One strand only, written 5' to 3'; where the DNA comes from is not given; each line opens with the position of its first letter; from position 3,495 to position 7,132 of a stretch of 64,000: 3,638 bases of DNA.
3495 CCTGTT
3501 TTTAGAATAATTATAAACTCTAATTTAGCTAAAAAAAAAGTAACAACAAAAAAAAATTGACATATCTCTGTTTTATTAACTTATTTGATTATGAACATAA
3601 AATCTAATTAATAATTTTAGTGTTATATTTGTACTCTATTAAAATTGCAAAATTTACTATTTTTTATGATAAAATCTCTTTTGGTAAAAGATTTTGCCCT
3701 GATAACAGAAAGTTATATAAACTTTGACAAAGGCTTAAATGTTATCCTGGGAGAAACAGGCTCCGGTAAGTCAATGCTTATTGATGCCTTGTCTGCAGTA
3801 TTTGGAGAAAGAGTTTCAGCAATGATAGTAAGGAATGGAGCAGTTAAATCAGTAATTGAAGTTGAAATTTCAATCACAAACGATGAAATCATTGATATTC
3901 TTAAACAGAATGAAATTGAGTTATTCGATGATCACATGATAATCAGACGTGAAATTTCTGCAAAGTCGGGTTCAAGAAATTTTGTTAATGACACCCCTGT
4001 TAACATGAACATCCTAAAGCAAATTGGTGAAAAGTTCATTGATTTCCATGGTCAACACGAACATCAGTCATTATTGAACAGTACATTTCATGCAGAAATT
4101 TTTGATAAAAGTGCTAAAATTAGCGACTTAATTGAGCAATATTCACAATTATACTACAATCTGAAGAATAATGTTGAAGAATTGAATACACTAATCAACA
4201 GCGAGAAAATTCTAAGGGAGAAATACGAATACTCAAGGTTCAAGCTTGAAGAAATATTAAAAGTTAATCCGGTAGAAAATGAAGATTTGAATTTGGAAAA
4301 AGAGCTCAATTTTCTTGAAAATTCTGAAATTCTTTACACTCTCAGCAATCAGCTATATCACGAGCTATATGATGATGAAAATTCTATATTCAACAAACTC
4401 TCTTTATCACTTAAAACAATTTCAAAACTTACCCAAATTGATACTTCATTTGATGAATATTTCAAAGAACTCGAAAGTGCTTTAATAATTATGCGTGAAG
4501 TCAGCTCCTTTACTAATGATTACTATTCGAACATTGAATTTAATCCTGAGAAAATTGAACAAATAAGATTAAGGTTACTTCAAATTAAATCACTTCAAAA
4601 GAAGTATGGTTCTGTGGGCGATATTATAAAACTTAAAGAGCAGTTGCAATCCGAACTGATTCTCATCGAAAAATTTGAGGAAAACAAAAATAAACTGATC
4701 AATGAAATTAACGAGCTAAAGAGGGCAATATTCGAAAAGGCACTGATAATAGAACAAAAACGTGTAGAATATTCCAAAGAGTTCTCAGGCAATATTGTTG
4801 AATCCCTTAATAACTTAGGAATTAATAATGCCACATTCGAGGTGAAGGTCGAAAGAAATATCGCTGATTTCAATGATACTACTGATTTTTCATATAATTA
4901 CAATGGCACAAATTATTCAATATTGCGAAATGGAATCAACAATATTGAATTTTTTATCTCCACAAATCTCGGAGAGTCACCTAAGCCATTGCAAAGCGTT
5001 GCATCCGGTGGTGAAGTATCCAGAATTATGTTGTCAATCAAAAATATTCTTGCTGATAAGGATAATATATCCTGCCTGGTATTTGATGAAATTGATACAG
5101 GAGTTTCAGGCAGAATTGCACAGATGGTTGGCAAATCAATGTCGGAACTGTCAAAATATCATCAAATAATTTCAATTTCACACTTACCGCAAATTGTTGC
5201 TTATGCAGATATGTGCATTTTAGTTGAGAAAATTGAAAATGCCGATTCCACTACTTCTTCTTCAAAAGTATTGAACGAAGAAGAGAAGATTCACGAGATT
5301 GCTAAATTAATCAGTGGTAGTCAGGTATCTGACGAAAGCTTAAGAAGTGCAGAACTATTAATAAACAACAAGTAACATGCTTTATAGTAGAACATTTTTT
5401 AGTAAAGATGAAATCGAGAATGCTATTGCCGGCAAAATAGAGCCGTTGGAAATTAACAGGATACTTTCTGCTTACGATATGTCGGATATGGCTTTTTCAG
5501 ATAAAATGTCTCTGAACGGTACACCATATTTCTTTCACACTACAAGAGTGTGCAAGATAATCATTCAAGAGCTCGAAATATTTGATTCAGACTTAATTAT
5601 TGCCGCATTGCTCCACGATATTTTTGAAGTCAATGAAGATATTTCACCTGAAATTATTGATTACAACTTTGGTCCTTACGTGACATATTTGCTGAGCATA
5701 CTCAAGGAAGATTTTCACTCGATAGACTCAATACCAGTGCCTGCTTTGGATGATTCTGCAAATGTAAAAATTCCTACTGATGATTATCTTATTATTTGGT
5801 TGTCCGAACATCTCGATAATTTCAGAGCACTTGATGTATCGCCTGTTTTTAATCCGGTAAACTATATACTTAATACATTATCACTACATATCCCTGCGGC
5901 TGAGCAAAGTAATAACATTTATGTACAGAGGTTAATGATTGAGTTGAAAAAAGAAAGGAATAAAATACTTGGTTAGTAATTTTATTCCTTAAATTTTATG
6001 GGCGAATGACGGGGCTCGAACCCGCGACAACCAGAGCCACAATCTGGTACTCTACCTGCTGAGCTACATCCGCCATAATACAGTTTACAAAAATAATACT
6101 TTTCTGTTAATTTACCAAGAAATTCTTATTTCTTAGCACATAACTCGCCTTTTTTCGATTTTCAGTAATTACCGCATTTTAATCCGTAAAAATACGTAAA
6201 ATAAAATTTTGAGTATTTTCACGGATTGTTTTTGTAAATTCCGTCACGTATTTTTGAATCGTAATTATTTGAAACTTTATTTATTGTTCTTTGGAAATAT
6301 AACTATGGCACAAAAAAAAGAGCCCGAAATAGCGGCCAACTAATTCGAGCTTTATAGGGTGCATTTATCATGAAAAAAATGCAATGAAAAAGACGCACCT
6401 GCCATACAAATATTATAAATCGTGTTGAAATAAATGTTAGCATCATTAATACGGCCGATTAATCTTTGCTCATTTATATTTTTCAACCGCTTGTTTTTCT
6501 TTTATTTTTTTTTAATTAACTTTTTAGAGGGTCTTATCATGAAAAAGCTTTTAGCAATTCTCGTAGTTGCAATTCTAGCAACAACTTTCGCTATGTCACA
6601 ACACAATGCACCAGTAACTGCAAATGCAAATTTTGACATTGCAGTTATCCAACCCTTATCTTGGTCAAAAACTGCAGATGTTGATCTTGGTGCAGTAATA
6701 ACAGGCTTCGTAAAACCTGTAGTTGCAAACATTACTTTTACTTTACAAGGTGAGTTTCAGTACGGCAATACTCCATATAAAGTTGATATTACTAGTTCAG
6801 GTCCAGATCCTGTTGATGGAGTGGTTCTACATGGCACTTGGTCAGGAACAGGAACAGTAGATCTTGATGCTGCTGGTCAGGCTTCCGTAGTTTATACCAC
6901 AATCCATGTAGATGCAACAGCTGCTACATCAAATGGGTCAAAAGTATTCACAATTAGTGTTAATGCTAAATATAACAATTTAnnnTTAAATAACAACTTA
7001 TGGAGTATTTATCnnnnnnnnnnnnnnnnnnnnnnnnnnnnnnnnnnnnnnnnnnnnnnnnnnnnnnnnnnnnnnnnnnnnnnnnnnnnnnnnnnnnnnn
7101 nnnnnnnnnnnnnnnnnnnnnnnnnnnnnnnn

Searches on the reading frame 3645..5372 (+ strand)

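Call 6: search_protein_families(library=pfam, proteins=[window:3645-5372:+], max_evalue=0.1)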
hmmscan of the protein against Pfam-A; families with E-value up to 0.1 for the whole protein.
window:3645-5372:+ (576 aa): 10 families
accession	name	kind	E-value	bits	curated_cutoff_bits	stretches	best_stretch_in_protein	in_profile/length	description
PF02463.25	SMC_N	-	1.7e-17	64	40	1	8-533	1-217/220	RecF/RecN/SMC N terminal domain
PF13476.12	AAA_23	-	4e-11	44.4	27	1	13-193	3-185/201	AAA domain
PF13555.12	AAA_29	-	1.3e-05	25.3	27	1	25-53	17-46/61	P-loop containing region of AAA domain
PF18989.5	DUF5722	-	0.00055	19.4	30.5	1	383-439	16-72/393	Family of unknown function (DUF5722)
PF13175.12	AAA_15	-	0.0009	19.4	32.1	1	8-518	1-374/374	AAA ATPase domain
PF13401.12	AAA_22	-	0.0011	19.8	27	1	27-67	3-33/130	AAA domain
PF07728.20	AAA_5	-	0.031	14.7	22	0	33-77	3-48/139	AAA domain (dynein-related subfamily)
PF00005.33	ABC_tran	-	0.053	14.6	25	1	33-73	15-52/137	ABC transporter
PF08655.15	DASH_Ask1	-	0.081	13.3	20.7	0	501-525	18-42/64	DASH complex subunit Ask1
PF22645.1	GKRP_SIS_N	-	0.09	13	27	0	461-546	2-84/113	Glucokinase regulatory protein N-terminal SIS domain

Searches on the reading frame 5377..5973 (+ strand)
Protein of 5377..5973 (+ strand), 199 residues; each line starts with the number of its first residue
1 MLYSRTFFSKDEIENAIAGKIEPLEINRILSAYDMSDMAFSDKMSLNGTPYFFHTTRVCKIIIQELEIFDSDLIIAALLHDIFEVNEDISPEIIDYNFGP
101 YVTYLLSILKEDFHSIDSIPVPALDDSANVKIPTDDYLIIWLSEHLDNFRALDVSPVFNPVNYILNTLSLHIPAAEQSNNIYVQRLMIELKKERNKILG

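Call 6: search_protein_families(library=pfam, proteins=[window:5377-5973:+], max_evalue=0.1)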
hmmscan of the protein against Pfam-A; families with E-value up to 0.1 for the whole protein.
window:5377-5973:+ (199 aa): 3 families
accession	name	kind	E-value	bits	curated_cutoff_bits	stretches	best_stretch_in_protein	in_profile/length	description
PF13328.12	HD_4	-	4.4e-06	26.9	27.2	1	36-107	5-72/156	HD domain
PF01966.28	HD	-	0.0071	17.1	22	1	55-92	8-46/116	HD domain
PF08587.17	UBA_2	-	0.073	13.5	23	0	8-34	15-40/45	Ubiquitin associated domain (UBA)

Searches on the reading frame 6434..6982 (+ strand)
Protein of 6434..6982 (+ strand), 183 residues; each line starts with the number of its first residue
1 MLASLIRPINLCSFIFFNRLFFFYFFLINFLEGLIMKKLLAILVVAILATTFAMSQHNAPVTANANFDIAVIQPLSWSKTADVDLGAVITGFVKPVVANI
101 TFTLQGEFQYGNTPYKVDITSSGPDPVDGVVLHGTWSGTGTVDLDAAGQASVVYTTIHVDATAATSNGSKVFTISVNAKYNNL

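Call 6: search_protein_families(library=pfam, proteins=[window:6434-6982:+], max_evalue=0.1)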
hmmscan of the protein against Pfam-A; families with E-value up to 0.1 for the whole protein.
window:6434-6982:+ (183 aa): 0 families

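Call 19: search_protein_families(library=pfam, alignment_id=A2, max_evalue=10)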
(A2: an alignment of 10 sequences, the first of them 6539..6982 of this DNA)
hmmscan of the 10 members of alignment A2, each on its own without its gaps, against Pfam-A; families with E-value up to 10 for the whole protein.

A. member 1, window:6539-6982:+ (148 aa): 0 families

B. families by the number of members that match (of 10 scanned): 7 families
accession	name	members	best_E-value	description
PF14352.11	DUF4402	1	4e-10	Domain of unknown function (DUF4402)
PF13860.13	FlgD_ig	1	0.0079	FlgD Ig-like domain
PF04151.21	PPC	1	0.069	Bacterial pre-peptidase C-terminal domain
PF04234.18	CopC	1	0.12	CopC domain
PF25637.1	DUF7942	1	0.2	Family of unknown function (DUF7942)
PF13663.11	DUF4148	1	0.48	Domain of unknown function (DUF4148)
PF08139.17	LPAM_1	1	2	Prokaryotic membrane lipoprotein lipid attachment site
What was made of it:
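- On DUF4402 (PF14352): No hit even at E <= 10 (call 19).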

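Call 64: search_solved_structures(query=A6, max_evalue=10)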
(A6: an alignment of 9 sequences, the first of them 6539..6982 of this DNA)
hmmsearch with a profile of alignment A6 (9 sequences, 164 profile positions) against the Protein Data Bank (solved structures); distinct sequences matched with E-value up to 10: 8.
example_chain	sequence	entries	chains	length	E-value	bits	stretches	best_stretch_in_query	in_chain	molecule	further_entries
3liu_A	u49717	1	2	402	0.12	15.5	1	53-91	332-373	Putative cell adhesion protein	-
8oj4_H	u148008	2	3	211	0.49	13.6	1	81-142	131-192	Intermembrane phospholipid transport system binding protein MlaC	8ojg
9lk0_A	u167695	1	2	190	0.63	13.2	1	82-137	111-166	ABC transporter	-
6gki_A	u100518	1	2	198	1.2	12.4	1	81-142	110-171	Probable phospholipid-binding protein MlaC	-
7vr6_A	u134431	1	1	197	1.2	12.3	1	81-142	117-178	Intermembrane phospholipid transport system binding protein MlaC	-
5uwa_A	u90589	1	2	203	1.2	12.3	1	81-142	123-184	Probable phospholipid-binding protein MlaC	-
8i8x_F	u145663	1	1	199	1.5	12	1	81-142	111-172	Intermembrane phospholipid transport system binding protein MlaC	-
4gl8_A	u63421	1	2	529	2.1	11.5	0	41-93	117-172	Oligopeptide ABC transporter OppAIV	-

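Call 98: find_homologous_proteins(query=A6, max_evalue=0.001)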
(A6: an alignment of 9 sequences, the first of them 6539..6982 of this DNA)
Query A6 (9 sequences) (148 aa, profile of the alignment): 19 proteins with E <= 0.001 among 2593 candidates.
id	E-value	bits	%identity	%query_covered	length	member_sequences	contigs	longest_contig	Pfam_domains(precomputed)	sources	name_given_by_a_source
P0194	2.2e-41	160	24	85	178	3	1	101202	-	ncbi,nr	ncbi:MAG: hypothetical protein M9949_11285 [Candidatus Kapabacteria bacterium]|nr:hypothetical prote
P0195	1.2e-40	157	53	13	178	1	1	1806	-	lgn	-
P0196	2.2e-40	156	53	13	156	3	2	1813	-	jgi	jgi:hypothetical protein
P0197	7.7e-40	155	25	85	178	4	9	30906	-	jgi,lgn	-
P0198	6.1e-39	152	100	100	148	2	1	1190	-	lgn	-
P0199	2.2e-37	146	42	100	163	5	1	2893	-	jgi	jgi:hypothetical protein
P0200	2.5e-36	143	-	-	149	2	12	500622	-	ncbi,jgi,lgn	ncbi:hypothetical protein MASR1M45_17360 [Candidatus Kapaibacterium sp.]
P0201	6.6e-36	142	-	-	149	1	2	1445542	-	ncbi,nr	ncbi:MAG: hypothetical protein KIT33_05550 [Candidatus Kapabacteria bacterium]|nr:hypothetical prote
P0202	2.0e-35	140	43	100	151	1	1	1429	-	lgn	-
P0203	1.9e-33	134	63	100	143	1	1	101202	-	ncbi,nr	ncbi:MAG: hypothetical protein M9949_11290 [Candidatus Kapabacteria bacterium]|nr:hypothetical prote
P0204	1.9e-32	130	75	100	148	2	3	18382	-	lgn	-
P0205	1.9e-32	130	46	100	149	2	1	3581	-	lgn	-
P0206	2.9e-32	130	46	100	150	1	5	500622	-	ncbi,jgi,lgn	ncbi:hypothetical protein MASR1M45_17410 [Candidatus Kapaibacterium sp.]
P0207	1.4e-29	121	75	100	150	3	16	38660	-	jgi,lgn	jgi:opacity protein-like surface antigen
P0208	2.2e-28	117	56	12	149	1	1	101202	-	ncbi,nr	ncbi:MAG: hypothetical protein M9949_11270 [Candidatus Kapabacteria bacterium]|nr:hypothetical prote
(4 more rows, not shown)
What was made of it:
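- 6539..6985 (+): Subunit 1: a 148-aa secreted pilin-like protein, DUF4402-related. The listed ORF start at 6434 is probably an over-extension. A 148-aa version that is 100% identical is on record (P0198, call 98).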
